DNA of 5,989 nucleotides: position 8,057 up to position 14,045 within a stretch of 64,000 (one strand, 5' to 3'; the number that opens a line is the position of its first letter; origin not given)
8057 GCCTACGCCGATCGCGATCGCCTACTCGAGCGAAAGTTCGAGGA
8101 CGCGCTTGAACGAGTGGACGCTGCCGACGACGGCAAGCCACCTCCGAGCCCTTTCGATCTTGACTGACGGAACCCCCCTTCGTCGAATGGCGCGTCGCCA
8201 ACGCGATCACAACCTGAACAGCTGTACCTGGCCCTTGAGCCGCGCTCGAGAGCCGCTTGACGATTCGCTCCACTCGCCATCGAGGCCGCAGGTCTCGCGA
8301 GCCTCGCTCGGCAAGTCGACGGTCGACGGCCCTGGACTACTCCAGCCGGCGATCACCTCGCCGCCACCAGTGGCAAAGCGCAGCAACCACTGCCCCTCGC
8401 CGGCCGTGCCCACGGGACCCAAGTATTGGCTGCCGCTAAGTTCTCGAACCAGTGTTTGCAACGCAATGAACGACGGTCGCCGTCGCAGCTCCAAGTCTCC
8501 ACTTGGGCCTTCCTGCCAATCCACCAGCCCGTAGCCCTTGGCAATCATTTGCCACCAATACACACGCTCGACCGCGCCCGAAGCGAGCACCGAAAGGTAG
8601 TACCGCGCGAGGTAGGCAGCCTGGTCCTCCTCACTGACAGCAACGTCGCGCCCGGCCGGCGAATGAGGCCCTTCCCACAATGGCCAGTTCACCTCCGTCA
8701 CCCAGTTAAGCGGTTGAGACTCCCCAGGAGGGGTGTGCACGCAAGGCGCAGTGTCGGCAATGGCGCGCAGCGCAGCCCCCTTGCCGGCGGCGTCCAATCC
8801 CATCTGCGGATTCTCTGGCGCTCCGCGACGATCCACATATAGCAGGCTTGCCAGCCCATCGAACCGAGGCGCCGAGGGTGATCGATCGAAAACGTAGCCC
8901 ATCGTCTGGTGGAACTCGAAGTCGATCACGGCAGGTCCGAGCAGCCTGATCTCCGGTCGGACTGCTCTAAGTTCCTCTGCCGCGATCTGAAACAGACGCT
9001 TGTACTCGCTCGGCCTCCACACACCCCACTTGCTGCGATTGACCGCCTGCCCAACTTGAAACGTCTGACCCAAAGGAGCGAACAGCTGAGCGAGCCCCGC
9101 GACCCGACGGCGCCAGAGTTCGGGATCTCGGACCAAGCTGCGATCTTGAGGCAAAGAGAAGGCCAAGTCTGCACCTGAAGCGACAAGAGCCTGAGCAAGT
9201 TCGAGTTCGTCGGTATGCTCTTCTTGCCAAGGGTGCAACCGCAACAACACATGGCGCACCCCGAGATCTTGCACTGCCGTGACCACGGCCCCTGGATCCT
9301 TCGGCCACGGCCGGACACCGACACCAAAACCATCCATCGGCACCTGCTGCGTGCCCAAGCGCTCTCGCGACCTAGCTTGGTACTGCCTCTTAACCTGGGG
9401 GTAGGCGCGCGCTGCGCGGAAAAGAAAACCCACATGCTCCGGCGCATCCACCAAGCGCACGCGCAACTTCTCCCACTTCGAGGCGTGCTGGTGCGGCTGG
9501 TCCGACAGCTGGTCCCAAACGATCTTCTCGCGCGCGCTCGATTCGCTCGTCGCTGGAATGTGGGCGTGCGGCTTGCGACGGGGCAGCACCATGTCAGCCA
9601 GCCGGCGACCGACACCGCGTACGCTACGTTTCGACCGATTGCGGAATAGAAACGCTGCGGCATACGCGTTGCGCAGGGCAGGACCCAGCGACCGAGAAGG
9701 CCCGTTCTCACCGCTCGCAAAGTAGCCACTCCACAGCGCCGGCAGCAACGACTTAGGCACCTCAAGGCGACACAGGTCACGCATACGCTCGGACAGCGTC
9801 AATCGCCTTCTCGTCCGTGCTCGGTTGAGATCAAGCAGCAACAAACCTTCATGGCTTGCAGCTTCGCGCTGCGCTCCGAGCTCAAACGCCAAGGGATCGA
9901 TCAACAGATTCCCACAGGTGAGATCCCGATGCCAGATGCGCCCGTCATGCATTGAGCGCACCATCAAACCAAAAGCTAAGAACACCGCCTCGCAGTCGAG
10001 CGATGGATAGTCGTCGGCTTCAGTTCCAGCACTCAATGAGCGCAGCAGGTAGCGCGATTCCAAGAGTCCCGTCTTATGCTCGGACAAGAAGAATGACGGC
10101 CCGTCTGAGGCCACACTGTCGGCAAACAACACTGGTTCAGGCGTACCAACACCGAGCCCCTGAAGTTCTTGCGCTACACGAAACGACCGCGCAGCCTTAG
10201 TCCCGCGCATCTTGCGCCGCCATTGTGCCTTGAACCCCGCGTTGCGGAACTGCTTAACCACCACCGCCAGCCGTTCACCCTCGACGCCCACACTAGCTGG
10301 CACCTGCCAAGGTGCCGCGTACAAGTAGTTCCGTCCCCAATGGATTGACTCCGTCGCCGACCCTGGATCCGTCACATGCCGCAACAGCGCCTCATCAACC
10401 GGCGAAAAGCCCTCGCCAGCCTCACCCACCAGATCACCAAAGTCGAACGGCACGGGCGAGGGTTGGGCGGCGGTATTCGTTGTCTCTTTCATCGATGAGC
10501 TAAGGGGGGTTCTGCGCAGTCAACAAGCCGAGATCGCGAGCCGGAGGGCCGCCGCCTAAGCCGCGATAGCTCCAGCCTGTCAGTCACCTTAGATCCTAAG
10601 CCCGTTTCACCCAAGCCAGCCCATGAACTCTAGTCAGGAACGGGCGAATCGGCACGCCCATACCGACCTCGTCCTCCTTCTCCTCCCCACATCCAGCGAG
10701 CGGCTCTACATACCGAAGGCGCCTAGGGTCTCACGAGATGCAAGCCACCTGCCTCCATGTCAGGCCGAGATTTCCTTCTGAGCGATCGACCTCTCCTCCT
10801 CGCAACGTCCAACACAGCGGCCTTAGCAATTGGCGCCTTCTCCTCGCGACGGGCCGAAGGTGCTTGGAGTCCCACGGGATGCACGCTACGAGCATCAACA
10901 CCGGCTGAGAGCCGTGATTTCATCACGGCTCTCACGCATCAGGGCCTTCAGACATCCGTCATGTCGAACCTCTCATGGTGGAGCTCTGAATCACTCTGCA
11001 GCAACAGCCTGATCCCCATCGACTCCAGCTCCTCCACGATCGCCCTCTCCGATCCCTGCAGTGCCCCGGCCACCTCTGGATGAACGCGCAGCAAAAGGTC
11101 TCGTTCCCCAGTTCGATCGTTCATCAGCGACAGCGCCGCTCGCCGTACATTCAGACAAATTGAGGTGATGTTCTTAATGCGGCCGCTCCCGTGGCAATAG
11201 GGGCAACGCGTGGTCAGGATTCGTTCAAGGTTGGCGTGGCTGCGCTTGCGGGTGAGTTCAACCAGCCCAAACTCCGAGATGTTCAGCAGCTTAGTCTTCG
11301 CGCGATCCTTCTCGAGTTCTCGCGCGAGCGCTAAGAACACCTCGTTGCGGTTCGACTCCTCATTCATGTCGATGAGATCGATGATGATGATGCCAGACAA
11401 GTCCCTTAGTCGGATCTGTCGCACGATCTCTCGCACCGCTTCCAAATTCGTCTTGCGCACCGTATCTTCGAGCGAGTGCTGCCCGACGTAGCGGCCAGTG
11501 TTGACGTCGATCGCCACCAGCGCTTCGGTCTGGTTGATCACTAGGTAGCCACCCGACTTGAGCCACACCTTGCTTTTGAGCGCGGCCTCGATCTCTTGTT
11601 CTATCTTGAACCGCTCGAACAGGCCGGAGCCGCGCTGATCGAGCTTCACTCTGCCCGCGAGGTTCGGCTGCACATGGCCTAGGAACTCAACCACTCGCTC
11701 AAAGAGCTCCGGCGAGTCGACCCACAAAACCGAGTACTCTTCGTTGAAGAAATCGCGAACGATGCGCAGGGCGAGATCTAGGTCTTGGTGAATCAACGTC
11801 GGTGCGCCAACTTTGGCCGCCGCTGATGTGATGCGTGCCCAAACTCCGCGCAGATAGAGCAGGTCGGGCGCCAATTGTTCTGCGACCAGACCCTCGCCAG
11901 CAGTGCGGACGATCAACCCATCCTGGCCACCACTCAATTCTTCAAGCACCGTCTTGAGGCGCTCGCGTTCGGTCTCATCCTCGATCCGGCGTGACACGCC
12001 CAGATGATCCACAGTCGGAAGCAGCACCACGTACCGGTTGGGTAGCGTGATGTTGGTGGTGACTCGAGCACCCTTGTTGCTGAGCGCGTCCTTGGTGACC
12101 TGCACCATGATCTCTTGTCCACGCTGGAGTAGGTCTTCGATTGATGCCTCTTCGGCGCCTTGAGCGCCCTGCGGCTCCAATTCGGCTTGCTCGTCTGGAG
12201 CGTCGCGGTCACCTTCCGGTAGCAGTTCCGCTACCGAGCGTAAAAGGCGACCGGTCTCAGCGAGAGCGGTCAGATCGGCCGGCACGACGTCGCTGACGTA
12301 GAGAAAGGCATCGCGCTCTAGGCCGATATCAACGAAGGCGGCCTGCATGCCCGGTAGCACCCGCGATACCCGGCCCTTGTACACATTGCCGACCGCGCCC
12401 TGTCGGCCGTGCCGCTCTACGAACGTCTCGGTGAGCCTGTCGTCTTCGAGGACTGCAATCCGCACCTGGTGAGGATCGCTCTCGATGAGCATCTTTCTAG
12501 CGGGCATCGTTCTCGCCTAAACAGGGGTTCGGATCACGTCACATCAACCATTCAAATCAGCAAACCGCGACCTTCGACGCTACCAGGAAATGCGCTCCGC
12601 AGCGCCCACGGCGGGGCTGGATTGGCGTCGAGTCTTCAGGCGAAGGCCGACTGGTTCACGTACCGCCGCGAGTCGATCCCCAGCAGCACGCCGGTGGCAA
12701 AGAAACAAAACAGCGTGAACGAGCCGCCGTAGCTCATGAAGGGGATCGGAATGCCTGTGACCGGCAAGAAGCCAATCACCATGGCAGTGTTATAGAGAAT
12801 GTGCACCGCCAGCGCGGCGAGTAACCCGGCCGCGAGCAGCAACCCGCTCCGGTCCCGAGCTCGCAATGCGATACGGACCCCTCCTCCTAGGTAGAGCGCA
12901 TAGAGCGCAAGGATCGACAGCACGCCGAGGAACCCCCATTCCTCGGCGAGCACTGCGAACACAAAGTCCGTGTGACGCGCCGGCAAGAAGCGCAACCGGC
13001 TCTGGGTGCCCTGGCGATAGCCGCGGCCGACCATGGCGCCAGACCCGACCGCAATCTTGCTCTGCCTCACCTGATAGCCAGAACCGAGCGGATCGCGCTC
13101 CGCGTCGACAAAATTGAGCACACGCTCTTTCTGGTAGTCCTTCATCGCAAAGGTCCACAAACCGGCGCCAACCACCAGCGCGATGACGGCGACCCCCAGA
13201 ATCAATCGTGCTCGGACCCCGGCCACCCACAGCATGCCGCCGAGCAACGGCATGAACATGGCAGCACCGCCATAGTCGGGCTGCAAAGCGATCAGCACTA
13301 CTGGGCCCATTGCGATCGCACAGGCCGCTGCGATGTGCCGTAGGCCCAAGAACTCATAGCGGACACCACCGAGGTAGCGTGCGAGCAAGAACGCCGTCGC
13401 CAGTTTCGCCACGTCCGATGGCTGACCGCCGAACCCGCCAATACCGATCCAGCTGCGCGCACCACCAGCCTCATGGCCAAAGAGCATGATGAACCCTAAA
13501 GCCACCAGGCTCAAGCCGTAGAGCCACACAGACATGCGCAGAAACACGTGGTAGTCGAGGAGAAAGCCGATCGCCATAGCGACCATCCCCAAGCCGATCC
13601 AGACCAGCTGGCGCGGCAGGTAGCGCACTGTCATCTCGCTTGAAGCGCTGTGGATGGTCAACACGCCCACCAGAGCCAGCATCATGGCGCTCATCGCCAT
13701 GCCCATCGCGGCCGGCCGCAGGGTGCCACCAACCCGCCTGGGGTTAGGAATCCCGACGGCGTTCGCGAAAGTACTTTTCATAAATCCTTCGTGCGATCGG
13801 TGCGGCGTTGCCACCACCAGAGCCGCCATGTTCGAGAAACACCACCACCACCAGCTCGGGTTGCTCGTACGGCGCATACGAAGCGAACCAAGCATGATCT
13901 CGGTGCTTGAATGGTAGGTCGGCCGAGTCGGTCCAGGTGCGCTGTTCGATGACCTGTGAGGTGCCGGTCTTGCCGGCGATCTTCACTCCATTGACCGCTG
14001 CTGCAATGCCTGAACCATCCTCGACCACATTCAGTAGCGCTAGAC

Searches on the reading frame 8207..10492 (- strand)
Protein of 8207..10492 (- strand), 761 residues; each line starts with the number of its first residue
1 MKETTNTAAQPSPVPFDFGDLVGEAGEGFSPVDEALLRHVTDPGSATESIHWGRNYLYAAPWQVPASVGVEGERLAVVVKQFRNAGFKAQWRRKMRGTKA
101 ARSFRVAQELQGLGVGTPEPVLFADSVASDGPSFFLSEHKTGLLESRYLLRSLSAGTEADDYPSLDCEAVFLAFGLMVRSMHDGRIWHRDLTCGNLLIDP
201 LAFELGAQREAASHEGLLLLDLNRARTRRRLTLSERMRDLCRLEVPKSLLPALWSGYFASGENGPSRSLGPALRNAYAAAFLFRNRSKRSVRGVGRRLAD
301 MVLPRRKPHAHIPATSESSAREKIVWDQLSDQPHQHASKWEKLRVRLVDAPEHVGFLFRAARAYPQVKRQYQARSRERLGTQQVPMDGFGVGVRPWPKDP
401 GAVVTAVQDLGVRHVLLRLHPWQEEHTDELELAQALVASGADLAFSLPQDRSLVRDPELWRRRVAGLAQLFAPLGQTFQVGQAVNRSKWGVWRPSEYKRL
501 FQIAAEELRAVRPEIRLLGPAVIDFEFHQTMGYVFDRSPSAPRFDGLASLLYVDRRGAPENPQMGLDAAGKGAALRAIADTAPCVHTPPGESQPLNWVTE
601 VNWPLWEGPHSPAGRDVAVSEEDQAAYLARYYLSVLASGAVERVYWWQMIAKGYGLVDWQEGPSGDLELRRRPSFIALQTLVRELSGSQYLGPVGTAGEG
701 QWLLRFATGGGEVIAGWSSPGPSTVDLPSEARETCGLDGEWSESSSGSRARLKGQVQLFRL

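Call 65: search_protein_families(library=pfam, max_evalue=0.00001, proteins=[window:8207-10492:-])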
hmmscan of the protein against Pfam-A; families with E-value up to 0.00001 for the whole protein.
window:8207-10492:- (761 aa): 1 family
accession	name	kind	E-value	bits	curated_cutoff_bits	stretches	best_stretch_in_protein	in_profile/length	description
PF06293.20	Kdo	-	1.6e-08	34.7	21.3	1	79-244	37-187/207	Lipopolysaccharide kinase (Kdo/WaaP) family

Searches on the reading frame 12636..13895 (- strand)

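Call 65: search_protein_families(library=pfam, max_evalue=0.00001, proteins=[window:12636-13895:-])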
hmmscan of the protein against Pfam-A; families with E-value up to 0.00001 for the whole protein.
window:12636-13895:- (419 aa): 1 family
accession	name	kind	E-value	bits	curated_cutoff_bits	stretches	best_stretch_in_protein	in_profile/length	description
PF01098.24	FTSW_RODA_SPOVE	-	1.5e-87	294.4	26.4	1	68-410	6-353/356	Cell cycle protein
